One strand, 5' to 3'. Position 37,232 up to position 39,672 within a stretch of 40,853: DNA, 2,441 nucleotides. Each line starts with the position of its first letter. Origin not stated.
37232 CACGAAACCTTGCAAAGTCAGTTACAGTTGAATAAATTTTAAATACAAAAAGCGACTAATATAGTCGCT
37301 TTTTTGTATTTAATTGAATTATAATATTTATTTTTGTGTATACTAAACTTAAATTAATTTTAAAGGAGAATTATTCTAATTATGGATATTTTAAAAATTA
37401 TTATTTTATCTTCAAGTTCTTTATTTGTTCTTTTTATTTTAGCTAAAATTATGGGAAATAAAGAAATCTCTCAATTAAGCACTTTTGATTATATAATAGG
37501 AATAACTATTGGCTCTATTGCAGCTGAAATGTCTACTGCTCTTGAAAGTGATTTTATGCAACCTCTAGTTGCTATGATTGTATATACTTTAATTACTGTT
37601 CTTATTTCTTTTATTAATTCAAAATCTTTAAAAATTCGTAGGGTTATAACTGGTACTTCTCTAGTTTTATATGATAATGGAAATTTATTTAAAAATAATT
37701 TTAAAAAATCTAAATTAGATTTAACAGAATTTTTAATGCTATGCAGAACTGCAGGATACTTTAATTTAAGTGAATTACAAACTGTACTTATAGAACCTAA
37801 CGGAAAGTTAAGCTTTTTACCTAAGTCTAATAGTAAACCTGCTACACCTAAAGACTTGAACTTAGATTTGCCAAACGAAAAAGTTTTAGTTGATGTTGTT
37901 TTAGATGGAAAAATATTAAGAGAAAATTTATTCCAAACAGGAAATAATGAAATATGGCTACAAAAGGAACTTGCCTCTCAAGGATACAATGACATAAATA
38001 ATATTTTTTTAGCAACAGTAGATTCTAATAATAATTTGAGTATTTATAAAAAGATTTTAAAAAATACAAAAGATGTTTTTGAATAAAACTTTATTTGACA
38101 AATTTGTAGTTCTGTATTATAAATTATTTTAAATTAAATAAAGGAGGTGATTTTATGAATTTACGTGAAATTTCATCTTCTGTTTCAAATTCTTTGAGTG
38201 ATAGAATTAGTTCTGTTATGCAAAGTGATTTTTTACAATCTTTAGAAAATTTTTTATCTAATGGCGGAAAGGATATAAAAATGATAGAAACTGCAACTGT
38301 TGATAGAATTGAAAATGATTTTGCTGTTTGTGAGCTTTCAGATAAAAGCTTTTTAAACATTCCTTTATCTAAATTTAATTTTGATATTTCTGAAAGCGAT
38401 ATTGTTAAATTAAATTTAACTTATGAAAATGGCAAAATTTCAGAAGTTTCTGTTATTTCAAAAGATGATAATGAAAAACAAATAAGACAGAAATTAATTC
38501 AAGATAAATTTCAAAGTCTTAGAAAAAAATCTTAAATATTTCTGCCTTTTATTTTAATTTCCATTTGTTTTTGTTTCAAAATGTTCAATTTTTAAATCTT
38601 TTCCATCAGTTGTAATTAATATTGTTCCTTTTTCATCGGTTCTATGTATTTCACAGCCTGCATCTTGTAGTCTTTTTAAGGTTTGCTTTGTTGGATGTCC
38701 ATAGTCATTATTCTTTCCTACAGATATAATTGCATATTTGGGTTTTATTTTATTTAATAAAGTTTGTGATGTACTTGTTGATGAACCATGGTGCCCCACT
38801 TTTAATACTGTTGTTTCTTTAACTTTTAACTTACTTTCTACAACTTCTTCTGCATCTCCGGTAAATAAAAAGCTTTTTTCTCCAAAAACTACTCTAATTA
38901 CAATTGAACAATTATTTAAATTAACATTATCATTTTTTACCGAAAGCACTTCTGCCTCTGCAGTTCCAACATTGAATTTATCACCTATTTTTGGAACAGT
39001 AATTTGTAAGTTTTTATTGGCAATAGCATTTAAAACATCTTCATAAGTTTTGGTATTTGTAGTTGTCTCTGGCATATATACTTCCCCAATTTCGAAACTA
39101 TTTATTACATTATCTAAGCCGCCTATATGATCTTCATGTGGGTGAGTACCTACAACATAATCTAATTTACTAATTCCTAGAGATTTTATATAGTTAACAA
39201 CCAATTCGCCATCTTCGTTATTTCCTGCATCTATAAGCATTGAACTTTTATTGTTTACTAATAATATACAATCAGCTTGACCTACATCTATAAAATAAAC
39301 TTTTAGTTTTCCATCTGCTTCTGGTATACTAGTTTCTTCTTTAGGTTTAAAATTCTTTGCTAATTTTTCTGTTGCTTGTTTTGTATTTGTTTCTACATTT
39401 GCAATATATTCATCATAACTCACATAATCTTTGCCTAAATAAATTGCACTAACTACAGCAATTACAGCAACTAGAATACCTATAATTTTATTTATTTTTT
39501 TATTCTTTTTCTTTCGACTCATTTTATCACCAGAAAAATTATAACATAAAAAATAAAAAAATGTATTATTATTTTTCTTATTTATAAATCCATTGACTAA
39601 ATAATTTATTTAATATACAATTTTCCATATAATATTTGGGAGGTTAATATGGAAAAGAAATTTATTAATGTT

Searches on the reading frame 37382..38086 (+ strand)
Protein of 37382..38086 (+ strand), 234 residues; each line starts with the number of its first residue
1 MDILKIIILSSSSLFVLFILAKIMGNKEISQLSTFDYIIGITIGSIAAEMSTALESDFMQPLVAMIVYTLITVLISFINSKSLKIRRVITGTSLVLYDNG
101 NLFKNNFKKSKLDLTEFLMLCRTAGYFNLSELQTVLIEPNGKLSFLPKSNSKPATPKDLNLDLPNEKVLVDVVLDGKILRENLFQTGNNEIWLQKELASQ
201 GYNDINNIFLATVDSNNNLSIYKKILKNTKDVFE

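Call 13: search_protein_families(library=pfam, proteins=[window:37382-38086:+], max_evalue=0.001)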
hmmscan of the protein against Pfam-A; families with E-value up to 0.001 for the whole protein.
window:37382-38086:+ (234 aa): 1 family
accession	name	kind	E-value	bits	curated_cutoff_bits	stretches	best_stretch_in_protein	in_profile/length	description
PF04239.17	DUF421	-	2.6e-35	121.1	23.6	1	81-214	2-129/129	YetF C-terminal domain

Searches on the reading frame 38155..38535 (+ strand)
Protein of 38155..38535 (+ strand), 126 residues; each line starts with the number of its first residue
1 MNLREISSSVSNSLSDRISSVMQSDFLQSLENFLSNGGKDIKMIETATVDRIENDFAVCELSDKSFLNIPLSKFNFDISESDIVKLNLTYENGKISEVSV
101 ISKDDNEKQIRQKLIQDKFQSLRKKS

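Call 13: search_protein_families(library=pfam, proteins=[window:38155-38535:+], max_evalue=0.001)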
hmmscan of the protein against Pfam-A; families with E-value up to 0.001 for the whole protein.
window:38155-38535:+ (126 aa): 1 family
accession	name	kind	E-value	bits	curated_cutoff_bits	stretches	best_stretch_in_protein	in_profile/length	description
PF11213.13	DUF3006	-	6.2e-14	52.4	32.3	1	47-123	1-67/67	Protein of unknown function (DUF3006)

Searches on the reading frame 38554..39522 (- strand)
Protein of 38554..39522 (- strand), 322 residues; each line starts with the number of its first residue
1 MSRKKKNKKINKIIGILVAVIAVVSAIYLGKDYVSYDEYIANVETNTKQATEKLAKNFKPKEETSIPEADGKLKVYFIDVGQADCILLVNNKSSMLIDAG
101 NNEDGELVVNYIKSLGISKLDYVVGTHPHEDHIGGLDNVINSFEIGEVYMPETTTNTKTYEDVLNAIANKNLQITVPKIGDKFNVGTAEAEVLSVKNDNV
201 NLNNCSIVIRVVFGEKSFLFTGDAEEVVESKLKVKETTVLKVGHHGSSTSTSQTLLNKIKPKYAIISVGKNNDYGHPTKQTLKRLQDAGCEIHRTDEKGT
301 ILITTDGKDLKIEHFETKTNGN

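Call 13: search_protein_families(library=pfam, proteins=[window:38554-39522:-], max_evalue=0.001)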
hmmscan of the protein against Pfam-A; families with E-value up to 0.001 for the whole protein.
window:38554-39522:- (322 aa): 3 families
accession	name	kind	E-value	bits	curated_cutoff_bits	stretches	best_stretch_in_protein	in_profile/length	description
PF00753.33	Lactamase_B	-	8.8e-26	91.5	22.7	1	79-269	2-195/196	Metallo-beta-lactamase superfamily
PF12706.13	Lactamase_B_2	-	3.7e-09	36.9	27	1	96-230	4-149/200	Beta-lactamase superfamily domain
PF19583.5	ODP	-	0.00053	20.3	27.2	0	84-186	4-102/194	ODP family beta lactamase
